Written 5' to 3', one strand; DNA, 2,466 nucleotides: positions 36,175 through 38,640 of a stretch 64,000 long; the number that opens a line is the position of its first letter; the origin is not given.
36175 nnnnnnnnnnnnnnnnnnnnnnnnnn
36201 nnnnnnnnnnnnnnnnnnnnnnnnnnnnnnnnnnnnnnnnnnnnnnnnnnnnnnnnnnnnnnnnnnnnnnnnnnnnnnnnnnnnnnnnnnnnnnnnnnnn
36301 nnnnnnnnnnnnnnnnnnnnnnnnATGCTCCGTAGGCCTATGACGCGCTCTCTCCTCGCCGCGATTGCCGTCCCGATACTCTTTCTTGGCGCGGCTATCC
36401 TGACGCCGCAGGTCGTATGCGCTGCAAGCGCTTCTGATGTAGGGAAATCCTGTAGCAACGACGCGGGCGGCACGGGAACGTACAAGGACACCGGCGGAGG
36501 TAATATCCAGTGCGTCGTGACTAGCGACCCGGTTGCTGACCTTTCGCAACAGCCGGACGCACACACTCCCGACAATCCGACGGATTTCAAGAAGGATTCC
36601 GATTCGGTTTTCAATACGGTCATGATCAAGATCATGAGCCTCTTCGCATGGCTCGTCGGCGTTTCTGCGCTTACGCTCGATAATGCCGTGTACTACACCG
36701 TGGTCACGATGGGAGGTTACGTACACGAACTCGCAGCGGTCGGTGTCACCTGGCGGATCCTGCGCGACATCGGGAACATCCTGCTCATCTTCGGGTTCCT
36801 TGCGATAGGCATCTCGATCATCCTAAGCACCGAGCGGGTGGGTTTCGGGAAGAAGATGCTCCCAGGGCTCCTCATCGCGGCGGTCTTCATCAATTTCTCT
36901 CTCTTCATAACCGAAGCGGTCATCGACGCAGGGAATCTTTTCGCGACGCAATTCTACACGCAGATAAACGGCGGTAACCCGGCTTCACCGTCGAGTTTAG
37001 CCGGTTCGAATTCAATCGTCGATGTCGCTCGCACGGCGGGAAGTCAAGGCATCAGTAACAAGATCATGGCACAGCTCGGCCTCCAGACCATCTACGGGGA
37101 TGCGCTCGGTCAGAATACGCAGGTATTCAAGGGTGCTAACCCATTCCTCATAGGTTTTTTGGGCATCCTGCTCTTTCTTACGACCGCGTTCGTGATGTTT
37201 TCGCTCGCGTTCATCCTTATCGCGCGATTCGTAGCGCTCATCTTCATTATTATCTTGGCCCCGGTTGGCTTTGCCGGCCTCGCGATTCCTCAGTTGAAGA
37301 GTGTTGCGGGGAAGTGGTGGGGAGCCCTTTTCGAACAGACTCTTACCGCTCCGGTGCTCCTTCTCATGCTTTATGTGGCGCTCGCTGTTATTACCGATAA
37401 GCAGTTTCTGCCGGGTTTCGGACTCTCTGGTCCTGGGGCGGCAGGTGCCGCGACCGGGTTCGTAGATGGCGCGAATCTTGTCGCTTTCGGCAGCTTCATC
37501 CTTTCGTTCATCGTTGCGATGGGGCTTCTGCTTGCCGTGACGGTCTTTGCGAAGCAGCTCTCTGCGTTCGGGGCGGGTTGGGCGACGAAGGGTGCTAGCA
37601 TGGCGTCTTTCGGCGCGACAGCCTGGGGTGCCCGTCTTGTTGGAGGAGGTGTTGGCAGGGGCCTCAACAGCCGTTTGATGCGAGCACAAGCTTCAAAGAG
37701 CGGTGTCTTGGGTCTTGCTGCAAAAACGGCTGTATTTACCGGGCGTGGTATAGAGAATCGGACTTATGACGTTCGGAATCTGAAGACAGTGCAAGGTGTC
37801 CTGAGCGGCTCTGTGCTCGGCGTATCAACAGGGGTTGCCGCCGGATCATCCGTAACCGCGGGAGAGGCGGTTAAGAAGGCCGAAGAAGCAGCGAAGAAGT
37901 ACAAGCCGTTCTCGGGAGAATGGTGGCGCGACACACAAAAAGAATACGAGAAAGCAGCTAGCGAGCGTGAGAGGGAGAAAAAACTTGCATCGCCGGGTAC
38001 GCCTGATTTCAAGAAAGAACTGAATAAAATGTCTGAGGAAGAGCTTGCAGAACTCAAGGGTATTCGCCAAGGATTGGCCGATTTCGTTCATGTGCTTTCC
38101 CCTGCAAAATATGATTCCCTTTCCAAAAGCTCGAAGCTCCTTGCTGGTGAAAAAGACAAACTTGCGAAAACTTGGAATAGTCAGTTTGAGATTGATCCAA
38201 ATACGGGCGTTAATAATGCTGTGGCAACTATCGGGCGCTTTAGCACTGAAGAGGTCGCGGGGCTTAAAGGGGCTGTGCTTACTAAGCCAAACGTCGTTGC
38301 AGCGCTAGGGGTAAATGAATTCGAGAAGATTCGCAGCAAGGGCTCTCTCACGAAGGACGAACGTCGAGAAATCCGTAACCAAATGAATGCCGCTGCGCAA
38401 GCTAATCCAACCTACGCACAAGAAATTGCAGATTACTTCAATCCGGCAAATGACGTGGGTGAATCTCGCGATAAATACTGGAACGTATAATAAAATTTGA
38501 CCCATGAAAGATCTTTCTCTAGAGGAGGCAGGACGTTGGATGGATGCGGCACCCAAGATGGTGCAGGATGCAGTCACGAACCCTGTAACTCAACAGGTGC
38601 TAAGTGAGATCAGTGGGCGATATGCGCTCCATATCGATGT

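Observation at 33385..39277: Four-gene operon of uncharacterised secreted or membrane proteins around a TrbL/VirB6-like polytopic protein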

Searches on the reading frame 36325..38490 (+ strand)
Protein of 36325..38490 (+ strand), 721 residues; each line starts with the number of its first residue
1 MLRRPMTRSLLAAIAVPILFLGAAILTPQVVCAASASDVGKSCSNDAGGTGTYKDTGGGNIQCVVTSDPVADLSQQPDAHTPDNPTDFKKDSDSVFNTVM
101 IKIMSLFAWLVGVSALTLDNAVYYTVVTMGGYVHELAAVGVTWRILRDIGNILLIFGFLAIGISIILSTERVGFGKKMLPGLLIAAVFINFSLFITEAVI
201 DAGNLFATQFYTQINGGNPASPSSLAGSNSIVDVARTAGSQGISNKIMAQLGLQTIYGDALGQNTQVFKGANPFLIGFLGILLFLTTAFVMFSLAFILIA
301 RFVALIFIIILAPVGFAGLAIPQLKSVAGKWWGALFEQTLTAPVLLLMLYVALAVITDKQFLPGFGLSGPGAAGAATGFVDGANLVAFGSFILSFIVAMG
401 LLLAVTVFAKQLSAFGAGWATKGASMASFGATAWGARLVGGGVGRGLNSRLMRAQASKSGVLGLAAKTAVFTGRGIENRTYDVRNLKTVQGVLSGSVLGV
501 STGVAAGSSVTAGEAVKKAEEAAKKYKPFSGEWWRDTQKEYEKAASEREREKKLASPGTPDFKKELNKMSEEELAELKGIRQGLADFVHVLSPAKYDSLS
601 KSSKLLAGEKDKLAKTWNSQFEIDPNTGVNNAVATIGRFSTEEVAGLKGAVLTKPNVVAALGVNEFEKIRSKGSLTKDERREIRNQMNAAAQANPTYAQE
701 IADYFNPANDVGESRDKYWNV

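Call 3: search_protein_families(library=pfam, proteins=[window:36325-38490:+], max_evalue=1)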
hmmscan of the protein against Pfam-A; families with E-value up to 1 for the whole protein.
window:36325-38490:+ (721 aa): 0 families

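Call 4: search_protein_families(library=ncbifam, proteins=[window:36325-38490:+], max_evalue=1)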
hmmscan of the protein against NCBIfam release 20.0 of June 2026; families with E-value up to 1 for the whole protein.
window:36325-38490:+ (721 aa): 0 families

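Call 6: find_homologous_proteins(query=window:36325-38490:+)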
Query window:36325-38490:+ (721 aa): 515 proteins with E <= 0.001 among 8000 candidates; the best 120 are listed.
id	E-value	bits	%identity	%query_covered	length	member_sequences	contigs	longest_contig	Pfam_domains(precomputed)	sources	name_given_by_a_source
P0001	0.0e+0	1559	100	99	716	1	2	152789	-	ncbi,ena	-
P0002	7.4e-217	740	60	88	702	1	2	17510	-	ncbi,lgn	ncbi:MAG: hypothetical protein WAV50_02505 [Minisyncoccia bacterium]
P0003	1.6e-211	722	57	89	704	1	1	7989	-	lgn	-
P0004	7.5e-209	714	55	90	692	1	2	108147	-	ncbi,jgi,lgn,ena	ncbi:MAG: hypothetical protein WC798_01800 [Candidatus Paceibacterota bacterium]|jgi:hypothetical pr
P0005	1.7e-204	699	53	99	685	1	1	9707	-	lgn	-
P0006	1.2e-203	696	53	98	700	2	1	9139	-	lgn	-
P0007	3.3e-201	688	54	96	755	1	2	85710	-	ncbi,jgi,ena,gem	ncbi:MAG: hypothetical protein WCT45_01230 [Candidatus Paceibacterota bacterium]|jgi:hypothetical pr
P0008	7.8e-201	687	51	99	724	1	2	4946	-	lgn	-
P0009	2.7e-199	682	50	100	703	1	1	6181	-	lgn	-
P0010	1.8e-198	679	51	99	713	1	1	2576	-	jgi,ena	-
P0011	4.7e-198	678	50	99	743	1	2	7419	-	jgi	jgi:hypothetical protein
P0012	5.2e-195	668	53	96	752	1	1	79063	-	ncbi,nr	ncbi:hypothetical protein HY091_01515 [Candidatus Kaiserbacteria bacterium]|nr:hypothetical protein 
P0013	3.0e-190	652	49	97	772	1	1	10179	-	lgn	-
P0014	4.6e-190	651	55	88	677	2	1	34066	-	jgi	jgi:hypothetical protein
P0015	5.8e-190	651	53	91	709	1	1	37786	-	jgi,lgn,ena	-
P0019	1.0e-184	634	50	91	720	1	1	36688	PF04610.20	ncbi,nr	ncbi:MAG: type IV secretion system protein [bacterium]|nr:type IV secretion system protein [bacteriu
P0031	9.0e-167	575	49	88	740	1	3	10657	PF04610.20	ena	-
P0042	1.7e-159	550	47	87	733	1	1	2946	PF04610.20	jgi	-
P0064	4.2e-145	503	45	86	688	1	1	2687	PF19590.5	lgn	-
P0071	1.0e-142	495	56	65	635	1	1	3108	PF19590.5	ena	-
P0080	6.6e-141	489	50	74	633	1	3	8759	PF19590.5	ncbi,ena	-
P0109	2.4e-137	477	47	85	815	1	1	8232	PF19590.5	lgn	-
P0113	1.0e-136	475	54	68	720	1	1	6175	PF04610.20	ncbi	-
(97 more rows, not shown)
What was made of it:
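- On TrbL/VirB6 (PF04610): They are 50-54% identical to O3 (call 6).
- Precomputed PF04610/PF19590 hits appear in call 6.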

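Call 7: search_solved_structures(query=window:36325-38490:+, max_evalue=10)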
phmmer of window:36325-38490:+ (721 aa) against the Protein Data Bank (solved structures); distinct sequences matched with E-value up to 10: 4.
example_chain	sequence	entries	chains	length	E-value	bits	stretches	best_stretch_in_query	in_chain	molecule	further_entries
11hg_CE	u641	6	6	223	0.029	15.9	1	510-639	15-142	Coiled-coil domain-containing protein 124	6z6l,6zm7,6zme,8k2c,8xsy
9w06_B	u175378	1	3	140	0.26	12.8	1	587-678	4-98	Alpha-synuclein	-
6eri_Az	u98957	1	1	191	1.1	10.7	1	480-580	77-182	Ribosome-recycling factor, chloroplastic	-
5mlc_9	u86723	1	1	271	2.4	9.6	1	480-580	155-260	Ribosome-recycling factor, chloroplastic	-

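Call 9: find_encoding_contigs(protein=P0001, flank=10000, max_places=3)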
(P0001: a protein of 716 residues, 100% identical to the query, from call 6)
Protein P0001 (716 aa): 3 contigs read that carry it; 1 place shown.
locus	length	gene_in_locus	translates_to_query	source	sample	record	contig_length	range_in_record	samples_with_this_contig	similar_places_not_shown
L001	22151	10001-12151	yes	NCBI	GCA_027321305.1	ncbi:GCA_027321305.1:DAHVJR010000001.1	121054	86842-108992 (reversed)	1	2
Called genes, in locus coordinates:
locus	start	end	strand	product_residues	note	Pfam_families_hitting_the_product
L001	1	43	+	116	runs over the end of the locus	PF01258:zf-dskA_traR (weak)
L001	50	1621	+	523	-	PF05362:Lon_C, PF13541:ChlI, PF01078:Mg_chelatase, PF00158:Sigma54_activat (faint), PF00004:AAA (weak), PF07728:AAA_5, PF00493:MCM, PF13335:Mg_chelatase_C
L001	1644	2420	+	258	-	PF04087:DUF389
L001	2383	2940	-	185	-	-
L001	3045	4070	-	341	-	PF01476:LysM, PF23446:LysM1_NFP_LYK (faint), PF23473:LysM3_LYK4_5, PF01476:LysM, PF01551:Peptidase_M23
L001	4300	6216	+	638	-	PF00580:UvrD-helicase, PF13245:AAA_19, PF13604:AAA_30 (faint), PF01443:Viral_helicase1 (faint), PF13361:UvrD_C, PF13538:UvrD_C_2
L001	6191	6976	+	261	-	PF00398:RrnaAD, PF13649:Methyltransf_25 (weak)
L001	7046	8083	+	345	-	PF18884:TSP3_bac (weak)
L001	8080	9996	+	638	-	-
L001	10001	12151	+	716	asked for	-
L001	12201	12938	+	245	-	-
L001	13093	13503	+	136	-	PF00164:Ribosom_S12_S23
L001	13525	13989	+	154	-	PF00177:Ribosomal_S7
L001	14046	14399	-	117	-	-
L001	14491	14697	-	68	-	-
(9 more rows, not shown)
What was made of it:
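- Checked: The flanks are RsmA (PF00398) and S12/S7/EF-G (call 9).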

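Call 10: search_protein_families(library=pfam, alignment_id=A1, max_evalue=0.01)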
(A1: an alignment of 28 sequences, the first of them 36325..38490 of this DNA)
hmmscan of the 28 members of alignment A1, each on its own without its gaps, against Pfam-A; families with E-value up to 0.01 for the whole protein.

A. member 1, window:36325-38490:+ (721 aa): 0 families

B. families by the number of members that match (of 28 scanned): 4 families
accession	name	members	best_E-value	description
PF04610.19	TrbL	6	1.9e-07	TrbL/VirB6 plasmid conjugal transfer protein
PF19597.4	TrbL_4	2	0.0024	Conjugal transfer protein TrbL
PF17452.7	YnfE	1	0.002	Uncharacterized YnfE-like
PF14337.13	Abi_alpha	1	0.0079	Abortive infection alpha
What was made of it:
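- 36325..38490 (+): O3, 721 aa (716 aa if started at 36340): extended VirB6/TrbL-family polytopic membrane protein. 6 of 28 homologues hit PF04610 TrbL, best 1.9e-7 (call 10).
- On TrbL/VirB6 (PF04610): 6 of 28 homologues hit PF04610 (best 1.9e-7) and 2 hit TrbL_4 (call 10).
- Orthologues hit PF04610 (6 of 28, best 1.9e-7) and TrbL_4 (call 10).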

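Call 11: search_solved_structures(query=A1, max_evalue=10, show_alignments=2)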
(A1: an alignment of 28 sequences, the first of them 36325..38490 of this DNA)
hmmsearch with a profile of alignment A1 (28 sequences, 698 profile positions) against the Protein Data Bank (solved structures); distinct sequences matched with E-value up to 10: 33.
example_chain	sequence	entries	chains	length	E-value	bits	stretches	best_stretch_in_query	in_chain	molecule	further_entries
5nf8_A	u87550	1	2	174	0.2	13.4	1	456-550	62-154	Respiratory supercomplex factor 1, mitochondrial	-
2lf0_A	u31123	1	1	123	0.53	12.1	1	535-614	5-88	Uncharacterized protein yibL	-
8p0a_A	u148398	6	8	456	0.91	11.3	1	416-632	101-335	Structural maintenance of chromosomes protein 1A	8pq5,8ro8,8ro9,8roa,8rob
8ro6_A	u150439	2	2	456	0.91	11.3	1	416-632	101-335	Structural maintenance of chromosomes protein 1A (SMC1A)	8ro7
5tvb_A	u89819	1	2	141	0.97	11.2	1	529-647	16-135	Nucleoprotein TPR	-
5to7_A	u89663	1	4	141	1.2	10.8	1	529-647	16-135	Nucleoprotein TPR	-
5to5_A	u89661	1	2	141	1.3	10.8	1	529-647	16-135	Nucleoprotein TPR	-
5to6_A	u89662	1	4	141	1.5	10.6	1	529-647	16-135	Nucleoprotein TPR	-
3itf_A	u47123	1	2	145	1.6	10.5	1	499-577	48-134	Periplasmic adaptor protein cpxP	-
8iaz_A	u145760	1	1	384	1.9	10.2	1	547-664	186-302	Transposase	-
5di3_B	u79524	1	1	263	1.9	10.2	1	446-529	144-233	ADP-ribosylation factor-like protein 13B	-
5cwc_A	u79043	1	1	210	1.9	10.2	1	421-522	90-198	Designed helical repeat protein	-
1ya9_A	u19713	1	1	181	2.5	9.8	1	523-632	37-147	Apolipoprotein E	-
8j07_e0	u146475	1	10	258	2.8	9.7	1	458-551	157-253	Axonemal dynein light intermediate polypeptide 1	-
7ns4_b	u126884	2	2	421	3.3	9.4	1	529-641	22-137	E3 ubiquitin-protein ligase RMD5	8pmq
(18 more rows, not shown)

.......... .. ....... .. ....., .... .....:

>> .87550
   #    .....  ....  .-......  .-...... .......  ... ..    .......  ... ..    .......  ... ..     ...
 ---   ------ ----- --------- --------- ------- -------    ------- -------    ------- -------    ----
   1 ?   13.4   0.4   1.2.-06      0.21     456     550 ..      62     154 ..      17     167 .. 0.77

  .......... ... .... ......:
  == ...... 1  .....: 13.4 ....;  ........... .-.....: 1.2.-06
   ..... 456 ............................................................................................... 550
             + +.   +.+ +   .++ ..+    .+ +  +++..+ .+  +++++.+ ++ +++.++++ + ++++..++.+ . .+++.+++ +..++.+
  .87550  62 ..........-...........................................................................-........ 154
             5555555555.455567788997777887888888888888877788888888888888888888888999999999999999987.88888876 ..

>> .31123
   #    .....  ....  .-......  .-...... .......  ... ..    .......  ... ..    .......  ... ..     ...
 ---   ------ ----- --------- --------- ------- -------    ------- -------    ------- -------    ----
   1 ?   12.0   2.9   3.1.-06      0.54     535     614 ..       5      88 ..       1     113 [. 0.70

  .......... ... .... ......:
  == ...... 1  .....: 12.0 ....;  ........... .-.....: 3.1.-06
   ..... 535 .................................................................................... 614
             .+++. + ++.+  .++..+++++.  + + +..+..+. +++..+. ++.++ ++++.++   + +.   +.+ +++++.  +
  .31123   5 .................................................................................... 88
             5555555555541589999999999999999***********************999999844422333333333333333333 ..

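Call 12: find_related_loci(query=A1, collection=genome_contigs, flank=10000)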
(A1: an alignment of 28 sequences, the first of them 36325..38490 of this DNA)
Query A1 (721 aa) in genome_contigs; peptide patterns used: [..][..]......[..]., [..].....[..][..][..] (x = any residue, [..] = any of these).
171 stretches matched a pattern; 87 encode a relative of the query (tblastn E <= 1e-3); the best 80 are kept; 80 distinct loci.
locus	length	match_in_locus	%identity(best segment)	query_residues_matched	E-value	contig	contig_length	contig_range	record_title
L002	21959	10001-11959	55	72-721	0e+0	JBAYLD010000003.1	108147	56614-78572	MAG: Candidatus Paceibacterota bacterium isolate SO_2016_GW1_95 scaffold00418_OW334_2016, whole genome shotgun sequence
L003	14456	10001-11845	60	40-672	0e+0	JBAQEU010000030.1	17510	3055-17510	MAG: Minisyncoccia bacterium isolate MFD12003_ilm_asm_bin73 k127_141422, whole genome shotgun sequence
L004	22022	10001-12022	54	32-720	0e+0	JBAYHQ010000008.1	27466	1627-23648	MAG: Candidatus Paceibacterota bacterium isolate SO_2016_GW1_153 scaffold03079_OW334_2016, whole genome shotgun sequence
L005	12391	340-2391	47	66-721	2e-171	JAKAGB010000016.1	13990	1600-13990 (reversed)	MAG: bacterium isolate WY2.bin141 NODE_6494_length_13990_cov_3.332828, whole genome shotgun sequence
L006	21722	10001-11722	50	81-671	3e-160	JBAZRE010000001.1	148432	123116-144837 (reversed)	MAG: Candidatus Paceibacterota bacterium isolate SO_2017_GW1_140 NODE_826_length_148432_cov_1.442177_OW334_2017, whole g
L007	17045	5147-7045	48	69-685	3e-159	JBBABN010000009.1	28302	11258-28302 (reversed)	MAG: Candidatus Paceibacterota bacterium isolate SO_2017_LW1_21 NODE_1201_length_28302_cov_1.151198_LW64-88_2017, whole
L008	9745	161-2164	47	4-685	2e-155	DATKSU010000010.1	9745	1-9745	MAG TPA_asm: Candidatus Paceibacterota bacterium isolate SMAG_U14062 k141_1421561, whole genome shotgun sequence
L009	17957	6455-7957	54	2-529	1e-147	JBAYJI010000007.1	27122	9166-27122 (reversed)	MAG: Candidatus Paceibacterota bacterium isolate SO_2016_GW1_52 scaffold03133_OW334_2016, whole genome shotgun sequence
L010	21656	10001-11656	48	31-574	8e-145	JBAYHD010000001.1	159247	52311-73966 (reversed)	MAG: Candidatus Paceibacterota bacterium isolate SO_2016_GW1_141 scaffold00203_OW334_2016, whole genome shotgun sequence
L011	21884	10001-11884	45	6-680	3e-142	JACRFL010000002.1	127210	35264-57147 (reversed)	MAG: Candidatus Kaiserbacteria bacterium isolate NC_groundwater_1724_Pr3_B-0.1um_57_17 SR-2_scaffold_141_336881, whole g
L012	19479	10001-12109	53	31-721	0e+0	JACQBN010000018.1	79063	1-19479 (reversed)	MAG: Candidatus Kaiserbacteria bacterium isolate NC_groundwater_943_Pr1_S-0.2um_59_21 Montesol18-Sp2_coassembly_scaffold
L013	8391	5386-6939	49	77-582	2e-139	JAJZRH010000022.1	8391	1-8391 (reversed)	MAG: bacterium isolate SKS1.bin80 NODE_14952_length_8391_cov_1.369676, whole genome shotgun sequence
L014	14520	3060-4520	51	81-580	7e-139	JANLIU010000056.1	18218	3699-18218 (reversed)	MAG: Candidatus Parcubacteria bacterium isolate S40-23 k99_160961, whole genome shotgun sequence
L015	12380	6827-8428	47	29-582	4e-138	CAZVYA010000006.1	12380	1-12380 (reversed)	MAG TPA_asm: uncultured Candidatus Saccharibacteria bacterium isolate SRP178908_co2_100 genome assembly, contig: NODE_28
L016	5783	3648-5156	52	85-573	8e-139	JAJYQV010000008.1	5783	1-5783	MAG: bacterium isolate DS4.bin61 NODE_19677_length_5783_cov_4.118105, whole genome shotgun sequence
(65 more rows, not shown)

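Call 36: predict_structure(alignment_id=A3)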
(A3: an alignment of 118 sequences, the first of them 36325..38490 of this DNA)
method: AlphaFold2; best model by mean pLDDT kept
length: 721 residues; sequences in the alignment: 118
mean_pLDDT: 79.2   pTM: 0.57
mean pLDDT of the five models: 79.2, 75.1, 74.2, 73.8, 72.9
residues with pLDDT >= 90: 228; 70-90: 297; 50-70: 139; < 50: 57
segments of 3 or more residues with pLDDT < 50: 1-3, 23-42, 65-90, 526-528
pLDDT, mean of each block of 10 residues (from residue 1): 48 60 43 38 53 56 48 40 41 73 84 87 89 85 89 91 86 79 90 87 88 81 62 59 73 78 76 83 87 90 90 87 89 88 88 87 82 85 89 90 90 80 79 66 66 71 76 70 64 59 55 70 56 69 83 93 95 96 97 97 97 97 93 96 97 97 97 97 97 97 96 94 61
secondary structure, 60 per line:
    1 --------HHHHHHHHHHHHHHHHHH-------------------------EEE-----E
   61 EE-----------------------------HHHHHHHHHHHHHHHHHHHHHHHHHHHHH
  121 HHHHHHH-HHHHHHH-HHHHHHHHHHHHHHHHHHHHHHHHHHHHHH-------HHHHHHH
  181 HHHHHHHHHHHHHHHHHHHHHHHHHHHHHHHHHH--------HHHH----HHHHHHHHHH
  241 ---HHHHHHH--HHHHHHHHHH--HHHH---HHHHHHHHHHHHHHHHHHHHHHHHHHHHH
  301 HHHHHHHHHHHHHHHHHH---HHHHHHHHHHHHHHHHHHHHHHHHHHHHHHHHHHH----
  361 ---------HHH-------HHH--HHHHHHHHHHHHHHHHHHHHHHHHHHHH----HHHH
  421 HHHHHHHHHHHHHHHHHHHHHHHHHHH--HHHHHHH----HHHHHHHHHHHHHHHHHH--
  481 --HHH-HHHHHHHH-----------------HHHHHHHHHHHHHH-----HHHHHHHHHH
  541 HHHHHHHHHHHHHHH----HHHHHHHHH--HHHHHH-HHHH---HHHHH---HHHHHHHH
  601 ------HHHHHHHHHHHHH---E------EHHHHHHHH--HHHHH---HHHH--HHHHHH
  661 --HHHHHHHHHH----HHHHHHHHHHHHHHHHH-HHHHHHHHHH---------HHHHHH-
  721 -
elements in order (helices of 4 or more, strands of 3 or more residues): H9-26 E52-54 E60-62 H92-127 H129-135 H137-166 H174-214 H223-226 H231-240 H244-250 H253-262 H265-268 H272-318 H322-356 H385-412 H417-447 H450-456 H461-478 H487-494 H512-525 H531-555 H560-568 H571-576 H578-581 H585-589 H593-600 H607-619 H631-638 H641-645 H649-652 H655-660 H663-672 H677-693 H695-704 H714-719
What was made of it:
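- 36610..37569 (+): Conserved transmembrane core of O3 (aa 96-415, about 7 TM helices). AlphaFold helices 92-127, 137-166, 174-214, 272-318, 322-356 and 385-412 at pLDDT 80-90 (call 36).
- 37570..38487 (+): Cytoplasmic tail of O3: Gly-rich, K/R-rich amphipathic helices (aa 416-530), then a compact all-helical domain (aa 531-721). pLDDT 93-97 for aa 550-720 (call 36).
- On TrbL/VirB6 (PF04610): The model's TM core has pLDDT 80-90 (call 36).
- Checked: The 'coiled-coil tail' is predicted to be a Gly-rich amphipathic stretch followed by a compact, very confident helical domain (aa 531-721, pLDDT >93), not a simple coiled coil (call 36).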
